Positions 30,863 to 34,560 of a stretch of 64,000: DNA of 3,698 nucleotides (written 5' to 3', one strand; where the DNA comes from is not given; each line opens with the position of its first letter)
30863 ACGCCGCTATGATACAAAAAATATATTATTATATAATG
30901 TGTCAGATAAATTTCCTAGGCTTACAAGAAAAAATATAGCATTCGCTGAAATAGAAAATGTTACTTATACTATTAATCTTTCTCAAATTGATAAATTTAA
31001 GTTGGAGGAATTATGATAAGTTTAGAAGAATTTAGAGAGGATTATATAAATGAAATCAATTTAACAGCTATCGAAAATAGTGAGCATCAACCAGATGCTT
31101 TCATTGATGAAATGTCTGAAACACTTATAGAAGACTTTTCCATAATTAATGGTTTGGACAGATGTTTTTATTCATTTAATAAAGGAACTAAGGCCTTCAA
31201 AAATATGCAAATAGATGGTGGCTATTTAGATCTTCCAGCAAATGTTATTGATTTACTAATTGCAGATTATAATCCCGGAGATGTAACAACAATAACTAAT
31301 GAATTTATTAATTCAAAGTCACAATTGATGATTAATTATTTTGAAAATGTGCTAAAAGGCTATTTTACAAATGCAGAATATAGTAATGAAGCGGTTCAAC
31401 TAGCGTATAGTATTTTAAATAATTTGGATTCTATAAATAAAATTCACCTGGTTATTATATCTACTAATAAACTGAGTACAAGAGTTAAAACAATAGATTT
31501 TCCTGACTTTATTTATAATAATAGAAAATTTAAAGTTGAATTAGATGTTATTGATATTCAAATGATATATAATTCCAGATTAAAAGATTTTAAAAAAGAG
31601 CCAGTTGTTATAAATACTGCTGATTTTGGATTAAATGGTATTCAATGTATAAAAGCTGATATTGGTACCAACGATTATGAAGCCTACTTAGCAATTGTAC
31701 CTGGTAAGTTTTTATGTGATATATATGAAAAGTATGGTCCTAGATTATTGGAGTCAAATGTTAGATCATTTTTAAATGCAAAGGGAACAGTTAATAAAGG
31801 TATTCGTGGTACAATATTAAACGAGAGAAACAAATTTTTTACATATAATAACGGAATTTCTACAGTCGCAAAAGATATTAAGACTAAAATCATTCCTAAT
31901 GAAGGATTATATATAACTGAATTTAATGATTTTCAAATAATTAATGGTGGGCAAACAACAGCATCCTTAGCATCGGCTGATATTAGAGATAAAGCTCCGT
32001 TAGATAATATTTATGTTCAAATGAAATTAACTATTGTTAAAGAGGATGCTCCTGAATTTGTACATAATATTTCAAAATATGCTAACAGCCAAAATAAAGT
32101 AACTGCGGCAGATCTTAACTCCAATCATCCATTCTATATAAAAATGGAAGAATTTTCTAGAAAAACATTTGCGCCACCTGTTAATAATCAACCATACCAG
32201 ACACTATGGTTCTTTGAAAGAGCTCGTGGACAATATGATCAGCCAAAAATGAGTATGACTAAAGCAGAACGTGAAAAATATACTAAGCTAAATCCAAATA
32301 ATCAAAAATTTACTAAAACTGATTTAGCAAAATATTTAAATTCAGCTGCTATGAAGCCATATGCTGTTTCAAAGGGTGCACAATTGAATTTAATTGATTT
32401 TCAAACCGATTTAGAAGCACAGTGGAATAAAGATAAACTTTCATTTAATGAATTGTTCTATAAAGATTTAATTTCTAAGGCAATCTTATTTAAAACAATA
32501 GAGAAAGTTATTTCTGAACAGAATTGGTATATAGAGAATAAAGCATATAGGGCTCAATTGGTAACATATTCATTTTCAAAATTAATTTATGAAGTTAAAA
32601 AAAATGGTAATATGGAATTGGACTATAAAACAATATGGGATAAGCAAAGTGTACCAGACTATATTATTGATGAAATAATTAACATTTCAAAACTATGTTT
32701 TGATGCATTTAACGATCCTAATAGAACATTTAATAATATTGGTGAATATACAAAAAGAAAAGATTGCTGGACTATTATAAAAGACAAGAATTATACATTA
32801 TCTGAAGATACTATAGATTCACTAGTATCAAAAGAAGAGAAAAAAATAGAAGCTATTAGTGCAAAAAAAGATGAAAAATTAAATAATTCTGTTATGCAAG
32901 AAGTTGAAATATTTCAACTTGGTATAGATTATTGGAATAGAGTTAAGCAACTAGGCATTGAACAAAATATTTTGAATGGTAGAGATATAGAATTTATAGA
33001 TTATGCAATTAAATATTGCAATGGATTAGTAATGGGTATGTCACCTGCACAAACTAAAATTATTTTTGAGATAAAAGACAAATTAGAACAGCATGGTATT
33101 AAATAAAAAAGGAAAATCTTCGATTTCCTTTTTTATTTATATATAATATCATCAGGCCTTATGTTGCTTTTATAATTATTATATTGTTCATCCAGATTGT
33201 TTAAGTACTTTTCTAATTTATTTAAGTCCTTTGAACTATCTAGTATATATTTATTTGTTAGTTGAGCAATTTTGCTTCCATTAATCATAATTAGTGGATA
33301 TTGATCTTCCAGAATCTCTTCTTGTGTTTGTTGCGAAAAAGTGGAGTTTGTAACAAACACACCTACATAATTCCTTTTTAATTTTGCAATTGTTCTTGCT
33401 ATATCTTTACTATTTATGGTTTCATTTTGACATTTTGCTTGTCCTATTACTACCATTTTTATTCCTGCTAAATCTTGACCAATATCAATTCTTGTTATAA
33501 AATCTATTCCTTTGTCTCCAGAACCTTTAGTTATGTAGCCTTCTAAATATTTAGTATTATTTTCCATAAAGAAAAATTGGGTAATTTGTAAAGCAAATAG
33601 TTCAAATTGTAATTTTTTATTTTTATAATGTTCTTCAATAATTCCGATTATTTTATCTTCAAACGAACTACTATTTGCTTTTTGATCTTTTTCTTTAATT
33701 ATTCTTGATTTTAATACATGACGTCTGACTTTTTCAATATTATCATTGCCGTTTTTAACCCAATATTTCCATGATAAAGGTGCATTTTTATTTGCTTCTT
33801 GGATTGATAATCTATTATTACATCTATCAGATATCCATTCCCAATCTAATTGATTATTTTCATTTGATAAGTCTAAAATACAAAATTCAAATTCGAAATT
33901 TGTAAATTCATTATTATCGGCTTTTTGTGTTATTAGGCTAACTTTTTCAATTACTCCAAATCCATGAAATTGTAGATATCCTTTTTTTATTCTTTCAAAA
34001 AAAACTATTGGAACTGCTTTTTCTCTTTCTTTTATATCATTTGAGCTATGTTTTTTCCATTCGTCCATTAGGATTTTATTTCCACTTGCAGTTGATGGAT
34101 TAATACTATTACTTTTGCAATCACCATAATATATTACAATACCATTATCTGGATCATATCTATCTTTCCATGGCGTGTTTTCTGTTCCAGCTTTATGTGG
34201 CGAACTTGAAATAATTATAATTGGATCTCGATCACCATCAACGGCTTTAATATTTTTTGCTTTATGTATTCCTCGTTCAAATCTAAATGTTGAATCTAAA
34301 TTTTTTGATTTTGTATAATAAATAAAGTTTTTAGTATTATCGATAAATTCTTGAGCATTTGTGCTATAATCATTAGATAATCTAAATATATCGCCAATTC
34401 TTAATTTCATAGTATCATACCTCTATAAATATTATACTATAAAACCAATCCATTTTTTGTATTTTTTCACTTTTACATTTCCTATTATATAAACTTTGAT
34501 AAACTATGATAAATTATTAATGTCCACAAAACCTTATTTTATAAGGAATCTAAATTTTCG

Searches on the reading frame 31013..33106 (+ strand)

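Call 3: search_protein_families(library=pfam, proteins=[window:31013-33106:+], max_evalue=1)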
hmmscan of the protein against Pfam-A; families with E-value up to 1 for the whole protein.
window:31013-33106:+ (697 aa): 3 families
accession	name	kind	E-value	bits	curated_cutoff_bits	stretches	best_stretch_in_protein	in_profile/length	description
PF10592.14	AIPR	-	5.1e-91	306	25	1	246-560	1-298/308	AIPR protein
PF22879.1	AIPR_N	-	1.5e-15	58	28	1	30-187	1-151/151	Abortive infection phage resistance protein N-terminal domain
PF18240.7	PSII_Pbs31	-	0.12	13.1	25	0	257-292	22-59/93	Photosystem II Psb31 protein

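Call 4: search_protein_families(library=padloc, proteins=[window:31013-33106:+], max_evalue=1)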
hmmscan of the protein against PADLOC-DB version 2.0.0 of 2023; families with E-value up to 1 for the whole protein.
window:31013-33106:+ (697 aa): 1 family
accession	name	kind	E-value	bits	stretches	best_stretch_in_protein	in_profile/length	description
PDLC02207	MzaE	-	3e-60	202.4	1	64-603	67-594/598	-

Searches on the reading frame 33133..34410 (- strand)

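Call 3: search_protein_families(library=pfam, proteins=[window:33133-34410:-], max_evalue=1)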
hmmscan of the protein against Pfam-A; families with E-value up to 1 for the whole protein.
window:33133-34410:- (425 aa): 3 families
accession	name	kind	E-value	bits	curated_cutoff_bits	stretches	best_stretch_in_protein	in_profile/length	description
PF18062.7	RE_AspBHI_N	-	3.9e-26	92.2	27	1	44-221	11-184/185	Restriction endonuclease AspBHI N-terminal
PF04471.18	Mrr_cat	-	5.8e-11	43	21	1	290-384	24-114/115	Restriction endonuclease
PF22722.2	NA-iREase1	-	0.0011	19.4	27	1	294-374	19-97/106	NACHT-associated inactive Restriction Endonuclease 1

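Call 4: search_protein_families(library=padloc, proteins=[window:33133-34410:-], max_evalue=1)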
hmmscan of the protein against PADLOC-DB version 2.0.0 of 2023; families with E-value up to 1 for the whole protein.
window:33133-34410:- (425 aa): 6 families
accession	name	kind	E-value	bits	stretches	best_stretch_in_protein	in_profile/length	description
PDLC03206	mREase_II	-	3.4e-130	432.5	1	2-424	4-433/434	Type II methyl-directed restriction enzyme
PDLC03203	mREase_II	-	9.5e-39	131.7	1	76-390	65-376/393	Type II methyl-directed restriction enzyme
PDLC04806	PDC-S02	-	2.9e-10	37.9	1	247-397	168-312/324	-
PDLC04796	PDC-S02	-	7.4e-08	29.7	1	285-390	258-362/390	-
PDLC04819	PDC-S02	-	1.9e-07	28.6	1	218-388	145-309/334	-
PDLC03657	mREase_IV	-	2.6e-05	21.7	1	295-385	202-291/317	Type IV methyl-directed restriction enzyme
